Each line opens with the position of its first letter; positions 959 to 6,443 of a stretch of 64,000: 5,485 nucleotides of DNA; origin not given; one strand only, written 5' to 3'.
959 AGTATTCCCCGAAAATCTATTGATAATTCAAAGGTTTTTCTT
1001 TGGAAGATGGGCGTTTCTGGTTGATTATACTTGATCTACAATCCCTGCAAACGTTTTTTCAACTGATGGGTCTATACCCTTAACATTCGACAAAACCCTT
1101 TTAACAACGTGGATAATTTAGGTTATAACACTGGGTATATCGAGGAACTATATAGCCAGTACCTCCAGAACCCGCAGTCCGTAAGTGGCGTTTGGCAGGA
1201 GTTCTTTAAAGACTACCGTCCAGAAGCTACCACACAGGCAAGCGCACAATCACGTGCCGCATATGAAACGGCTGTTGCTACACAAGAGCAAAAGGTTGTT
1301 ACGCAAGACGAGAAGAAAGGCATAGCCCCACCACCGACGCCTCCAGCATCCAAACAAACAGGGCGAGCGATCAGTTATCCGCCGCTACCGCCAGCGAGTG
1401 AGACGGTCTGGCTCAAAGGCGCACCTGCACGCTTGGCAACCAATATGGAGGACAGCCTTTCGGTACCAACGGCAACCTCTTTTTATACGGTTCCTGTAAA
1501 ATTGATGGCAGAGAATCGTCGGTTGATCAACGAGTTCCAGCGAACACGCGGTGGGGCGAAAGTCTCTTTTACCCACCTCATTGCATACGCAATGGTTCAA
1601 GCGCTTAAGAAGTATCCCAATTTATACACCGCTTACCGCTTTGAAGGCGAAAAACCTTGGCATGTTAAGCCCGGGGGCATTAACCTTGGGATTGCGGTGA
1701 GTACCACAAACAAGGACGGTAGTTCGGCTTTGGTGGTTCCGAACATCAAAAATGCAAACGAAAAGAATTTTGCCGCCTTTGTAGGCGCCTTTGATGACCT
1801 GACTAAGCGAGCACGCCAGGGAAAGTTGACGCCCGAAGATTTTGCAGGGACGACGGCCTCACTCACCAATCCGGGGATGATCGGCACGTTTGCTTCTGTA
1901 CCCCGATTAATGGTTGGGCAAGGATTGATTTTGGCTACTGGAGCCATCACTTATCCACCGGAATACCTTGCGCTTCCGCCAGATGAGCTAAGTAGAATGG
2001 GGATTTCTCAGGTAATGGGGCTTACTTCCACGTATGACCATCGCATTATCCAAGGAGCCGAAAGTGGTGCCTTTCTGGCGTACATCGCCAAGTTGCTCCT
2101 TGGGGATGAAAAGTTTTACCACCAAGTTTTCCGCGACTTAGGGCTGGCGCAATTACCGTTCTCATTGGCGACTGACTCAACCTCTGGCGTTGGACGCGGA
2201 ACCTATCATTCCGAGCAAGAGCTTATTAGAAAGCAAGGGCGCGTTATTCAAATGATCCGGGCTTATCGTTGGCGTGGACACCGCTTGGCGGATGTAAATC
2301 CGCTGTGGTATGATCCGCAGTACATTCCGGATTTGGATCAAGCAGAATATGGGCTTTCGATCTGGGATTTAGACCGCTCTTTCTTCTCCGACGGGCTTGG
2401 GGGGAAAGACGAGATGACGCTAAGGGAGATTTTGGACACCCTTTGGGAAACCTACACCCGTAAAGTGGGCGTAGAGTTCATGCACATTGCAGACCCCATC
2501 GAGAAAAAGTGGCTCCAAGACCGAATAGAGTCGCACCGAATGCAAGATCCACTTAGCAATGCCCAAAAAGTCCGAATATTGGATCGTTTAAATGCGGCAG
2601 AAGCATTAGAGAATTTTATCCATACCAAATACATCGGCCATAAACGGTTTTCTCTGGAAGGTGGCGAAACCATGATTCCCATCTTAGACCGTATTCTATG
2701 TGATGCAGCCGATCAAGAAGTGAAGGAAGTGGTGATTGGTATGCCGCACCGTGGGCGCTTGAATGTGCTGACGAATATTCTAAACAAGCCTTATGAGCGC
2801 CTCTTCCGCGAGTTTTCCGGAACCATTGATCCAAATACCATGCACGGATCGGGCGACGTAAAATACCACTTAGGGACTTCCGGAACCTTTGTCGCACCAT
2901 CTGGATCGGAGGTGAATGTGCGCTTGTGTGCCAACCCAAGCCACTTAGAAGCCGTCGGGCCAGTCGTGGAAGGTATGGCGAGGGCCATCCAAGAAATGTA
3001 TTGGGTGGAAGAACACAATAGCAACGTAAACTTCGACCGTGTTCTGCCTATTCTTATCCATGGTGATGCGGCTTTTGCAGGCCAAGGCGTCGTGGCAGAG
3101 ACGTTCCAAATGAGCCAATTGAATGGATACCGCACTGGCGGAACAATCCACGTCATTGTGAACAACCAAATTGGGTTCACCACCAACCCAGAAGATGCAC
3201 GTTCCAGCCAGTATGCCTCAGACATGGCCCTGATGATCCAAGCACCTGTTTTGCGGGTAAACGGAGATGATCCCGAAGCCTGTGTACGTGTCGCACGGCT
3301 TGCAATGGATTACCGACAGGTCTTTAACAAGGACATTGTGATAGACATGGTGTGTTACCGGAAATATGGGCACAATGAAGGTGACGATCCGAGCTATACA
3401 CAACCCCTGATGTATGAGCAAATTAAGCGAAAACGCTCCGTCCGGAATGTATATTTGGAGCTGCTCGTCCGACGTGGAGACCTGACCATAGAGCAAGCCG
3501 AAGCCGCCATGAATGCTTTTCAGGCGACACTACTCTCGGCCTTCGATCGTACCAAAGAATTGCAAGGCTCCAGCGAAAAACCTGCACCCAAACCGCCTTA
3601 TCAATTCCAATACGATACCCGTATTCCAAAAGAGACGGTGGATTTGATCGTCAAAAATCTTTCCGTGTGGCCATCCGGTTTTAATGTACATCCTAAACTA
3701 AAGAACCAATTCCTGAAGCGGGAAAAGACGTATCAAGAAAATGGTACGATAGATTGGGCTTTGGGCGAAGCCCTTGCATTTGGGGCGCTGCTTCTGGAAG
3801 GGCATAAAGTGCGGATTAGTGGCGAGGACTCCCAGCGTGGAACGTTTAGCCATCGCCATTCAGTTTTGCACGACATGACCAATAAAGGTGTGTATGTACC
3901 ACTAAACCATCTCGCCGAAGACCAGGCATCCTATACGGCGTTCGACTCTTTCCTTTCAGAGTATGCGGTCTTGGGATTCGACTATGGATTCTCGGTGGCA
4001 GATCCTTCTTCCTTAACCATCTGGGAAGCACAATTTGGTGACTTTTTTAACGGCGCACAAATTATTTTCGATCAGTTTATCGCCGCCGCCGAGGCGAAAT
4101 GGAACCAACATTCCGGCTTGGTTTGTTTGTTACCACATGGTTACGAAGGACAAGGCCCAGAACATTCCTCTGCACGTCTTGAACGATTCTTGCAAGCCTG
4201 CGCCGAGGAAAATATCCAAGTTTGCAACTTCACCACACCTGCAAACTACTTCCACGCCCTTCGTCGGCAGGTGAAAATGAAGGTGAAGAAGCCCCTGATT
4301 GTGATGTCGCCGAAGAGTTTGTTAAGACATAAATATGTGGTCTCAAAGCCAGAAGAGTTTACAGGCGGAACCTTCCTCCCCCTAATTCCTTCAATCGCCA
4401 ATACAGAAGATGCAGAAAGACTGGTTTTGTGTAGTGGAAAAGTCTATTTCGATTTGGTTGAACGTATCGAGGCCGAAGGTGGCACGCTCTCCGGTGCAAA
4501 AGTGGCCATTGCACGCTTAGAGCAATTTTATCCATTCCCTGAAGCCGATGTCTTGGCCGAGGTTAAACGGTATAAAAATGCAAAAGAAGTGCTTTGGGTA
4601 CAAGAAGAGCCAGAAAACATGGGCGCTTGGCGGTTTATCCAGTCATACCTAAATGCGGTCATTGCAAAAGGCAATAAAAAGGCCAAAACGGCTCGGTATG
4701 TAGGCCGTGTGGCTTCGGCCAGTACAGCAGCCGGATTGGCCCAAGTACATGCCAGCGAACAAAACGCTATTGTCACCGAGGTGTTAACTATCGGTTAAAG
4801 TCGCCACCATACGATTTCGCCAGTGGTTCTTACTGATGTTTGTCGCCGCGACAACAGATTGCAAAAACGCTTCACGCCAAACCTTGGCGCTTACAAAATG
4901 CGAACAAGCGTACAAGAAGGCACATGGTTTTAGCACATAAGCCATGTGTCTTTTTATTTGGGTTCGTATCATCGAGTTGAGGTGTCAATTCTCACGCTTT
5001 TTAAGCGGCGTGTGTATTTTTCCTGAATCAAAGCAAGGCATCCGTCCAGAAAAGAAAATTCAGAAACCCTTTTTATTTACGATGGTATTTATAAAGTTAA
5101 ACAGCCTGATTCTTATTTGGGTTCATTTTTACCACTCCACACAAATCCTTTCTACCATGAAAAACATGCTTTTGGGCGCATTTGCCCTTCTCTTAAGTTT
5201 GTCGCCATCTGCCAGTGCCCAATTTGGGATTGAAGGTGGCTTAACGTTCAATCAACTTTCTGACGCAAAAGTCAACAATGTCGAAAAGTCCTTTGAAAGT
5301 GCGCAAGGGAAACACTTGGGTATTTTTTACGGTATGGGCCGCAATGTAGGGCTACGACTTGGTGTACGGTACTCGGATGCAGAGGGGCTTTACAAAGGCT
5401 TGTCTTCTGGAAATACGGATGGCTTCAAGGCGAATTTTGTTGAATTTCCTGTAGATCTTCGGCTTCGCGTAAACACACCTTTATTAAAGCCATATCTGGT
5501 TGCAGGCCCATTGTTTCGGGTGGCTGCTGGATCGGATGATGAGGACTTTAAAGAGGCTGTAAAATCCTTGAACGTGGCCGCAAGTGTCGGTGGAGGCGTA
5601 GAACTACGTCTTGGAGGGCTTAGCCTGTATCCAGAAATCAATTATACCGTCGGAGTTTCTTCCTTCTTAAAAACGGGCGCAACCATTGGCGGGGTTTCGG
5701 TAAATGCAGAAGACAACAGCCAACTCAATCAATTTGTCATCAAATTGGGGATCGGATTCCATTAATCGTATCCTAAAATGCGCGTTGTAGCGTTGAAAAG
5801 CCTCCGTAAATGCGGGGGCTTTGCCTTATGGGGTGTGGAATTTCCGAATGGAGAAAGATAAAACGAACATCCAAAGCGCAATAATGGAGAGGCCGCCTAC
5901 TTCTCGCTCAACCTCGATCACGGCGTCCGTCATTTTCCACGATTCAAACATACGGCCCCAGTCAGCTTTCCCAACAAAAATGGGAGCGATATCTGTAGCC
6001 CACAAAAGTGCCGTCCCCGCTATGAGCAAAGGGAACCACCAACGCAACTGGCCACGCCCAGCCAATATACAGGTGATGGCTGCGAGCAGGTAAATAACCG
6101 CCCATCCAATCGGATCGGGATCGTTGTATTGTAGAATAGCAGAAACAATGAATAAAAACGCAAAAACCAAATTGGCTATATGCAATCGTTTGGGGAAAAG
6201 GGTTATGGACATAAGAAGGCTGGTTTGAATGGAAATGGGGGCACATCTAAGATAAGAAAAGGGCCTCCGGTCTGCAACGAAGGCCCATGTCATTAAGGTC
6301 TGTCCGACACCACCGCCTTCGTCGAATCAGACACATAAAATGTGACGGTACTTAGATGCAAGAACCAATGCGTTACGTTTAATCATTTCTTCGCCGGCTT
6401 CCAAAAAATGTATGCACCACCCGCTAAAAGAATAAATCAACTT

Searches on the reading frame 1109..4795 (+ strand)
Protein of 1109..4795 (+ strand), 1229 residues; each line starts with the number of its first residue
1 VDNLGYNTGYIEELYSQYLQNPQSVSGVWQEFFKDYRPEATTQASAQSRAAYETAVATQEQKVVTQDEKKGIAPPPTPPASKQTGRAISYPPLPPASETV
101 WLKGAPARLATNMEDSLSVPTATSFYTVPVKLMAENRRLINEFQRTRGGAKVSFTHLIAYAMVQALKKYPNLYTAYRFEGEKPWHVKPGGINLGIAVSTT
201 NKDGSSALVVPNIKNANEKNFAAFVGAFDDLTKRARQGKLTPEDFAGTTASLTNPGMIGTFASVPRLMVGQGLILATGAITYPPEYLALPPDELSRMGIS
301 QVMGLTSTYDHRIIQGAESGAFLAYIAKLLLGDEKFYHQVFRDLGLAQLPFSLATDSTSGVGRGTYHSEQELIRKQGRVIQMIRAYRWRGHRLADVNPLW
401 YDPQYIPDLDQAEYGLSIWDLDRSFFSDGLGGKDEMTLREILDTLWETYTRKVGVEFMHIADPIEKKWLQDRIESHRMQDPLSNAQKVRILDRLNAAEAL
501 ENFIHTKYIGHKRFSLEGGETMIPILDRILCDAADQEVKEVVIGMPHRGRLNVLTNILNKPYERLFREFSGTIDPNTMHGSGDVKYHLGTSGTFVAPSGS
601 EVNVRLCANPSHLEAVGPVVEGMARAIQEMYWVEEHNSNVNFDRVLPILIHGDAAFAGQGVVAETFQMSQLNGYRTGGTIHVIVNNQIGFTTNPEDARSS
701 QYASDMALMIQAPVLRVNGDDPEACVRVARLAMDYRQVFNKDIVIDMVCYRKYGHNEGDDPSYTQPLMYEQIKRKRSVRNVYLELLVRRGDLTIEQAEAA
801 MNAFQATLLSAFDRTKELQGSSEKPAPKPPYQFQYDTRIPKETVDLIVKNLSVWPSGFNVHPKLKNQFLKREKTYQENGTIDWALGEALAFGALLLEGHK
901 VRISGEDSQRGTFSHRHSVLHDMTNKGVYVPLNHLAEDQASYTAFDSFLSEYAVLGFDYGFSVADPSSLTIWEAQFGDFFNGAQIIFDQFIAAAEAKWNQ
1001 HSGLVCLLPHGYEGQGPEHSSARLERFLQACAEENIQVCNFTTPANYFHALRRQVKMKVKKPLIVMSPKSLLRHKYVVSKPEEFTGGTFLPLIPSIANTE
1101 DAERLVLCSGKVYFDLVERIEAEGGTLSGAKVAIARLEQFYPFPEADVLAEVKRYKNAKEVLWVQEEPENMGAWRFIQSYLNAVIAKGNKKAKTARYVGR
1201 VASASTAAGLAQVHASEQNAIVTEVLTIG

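Call 97: search_protein_families(library=pfam, proteins=[window:1109-4795:+], max_evalue=0.0001)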
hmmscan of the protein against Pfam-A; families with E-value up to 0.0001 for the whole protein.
window:1109-4795:+ (1229 aa): 5 families
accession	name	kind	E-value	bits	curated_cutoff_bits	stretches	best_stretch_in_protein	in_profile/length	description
PF00676.26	E1_dh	-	4.4e-49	167.5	22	1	498-817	7-293/300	Dehydrogenase E1 component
PF02779.29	Transket_pyr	-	4.5e-47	160.4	27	1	880-1073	2-173/174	Transketolase, pyrimidine binding domain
PF00198.28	2-oxoacid_dh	-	3.7e-45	154.6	23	1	96-330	3-224/232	2-oxoacid dehydrogenases acyltransferase (catalytic domain)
PF16870.10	OxoGdeHyase_C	-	3.4e-43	147.4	27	1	1079-1226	2-151/151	2-oxoglutarate dehydrogenase C-terminal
PF16078.10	2-oxogl_dehyd_N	-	5.9e-12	45.4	27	1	5-38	6-39/41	2-oxoglutarate dehydrogenase N-terminus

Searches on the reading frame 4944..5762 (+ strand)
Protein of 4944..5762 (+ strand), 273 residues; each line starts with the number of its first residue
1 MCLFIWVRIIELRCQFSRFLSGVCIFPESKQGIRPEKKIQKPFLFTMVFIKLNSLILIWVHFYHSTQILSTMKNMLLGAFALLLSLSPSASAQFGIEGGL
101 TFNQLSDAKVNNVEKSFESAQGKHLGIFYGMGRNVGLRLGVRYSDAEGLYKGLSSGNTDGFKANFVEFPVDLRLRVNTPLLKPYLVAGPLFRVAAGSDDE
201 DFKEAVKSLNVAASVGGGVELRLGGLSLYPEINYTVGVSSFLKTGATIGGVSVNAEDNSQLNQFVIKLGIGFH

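Call 97: search_protein_families(library=pfam, proteins=[window:4944-5762:+], max_evalue=0.0001)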
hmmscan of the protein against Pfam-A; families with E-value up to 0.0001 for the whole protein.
window:4944-5762:+ (273 aa): 2 families
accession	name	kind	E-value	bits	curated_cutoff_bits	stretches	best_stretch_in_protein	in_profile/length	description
PF13505.12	OMP_b-brl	-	1.2e-09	39.1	28.7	1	79-255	4-158/175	Outer membrane protein beta-barrel domain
PF13568.12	OMP_b-brl_2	-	1.8e-08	35.1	27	1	92-241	9-173/175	Outer membrane protein beta-barrel domain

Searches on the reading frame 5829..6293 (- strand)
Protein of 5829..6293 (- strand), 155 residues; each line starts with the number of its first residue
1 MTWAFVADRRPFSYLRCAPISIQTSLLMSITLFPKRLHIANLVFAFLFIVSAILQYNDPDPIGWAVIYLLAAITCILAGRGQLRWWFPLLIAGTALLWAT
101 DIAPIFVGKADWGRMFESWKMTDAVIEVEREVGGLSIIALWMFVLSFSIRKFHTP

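Call 97: search_protein_families(library=pfam, proteins=[window:5829-6293:-], max_evalue=0.0001)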
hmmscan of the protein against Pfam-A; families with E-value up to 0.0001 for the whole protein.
window:5829-6293:- (155 aa): 1 family
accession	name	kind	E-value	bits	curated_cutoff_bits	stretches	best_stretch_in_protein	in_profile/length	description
PF15071.11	TMEM220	-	6.2e-18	65.8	27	1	47-145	1-98/100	Transmembrane family 220, helix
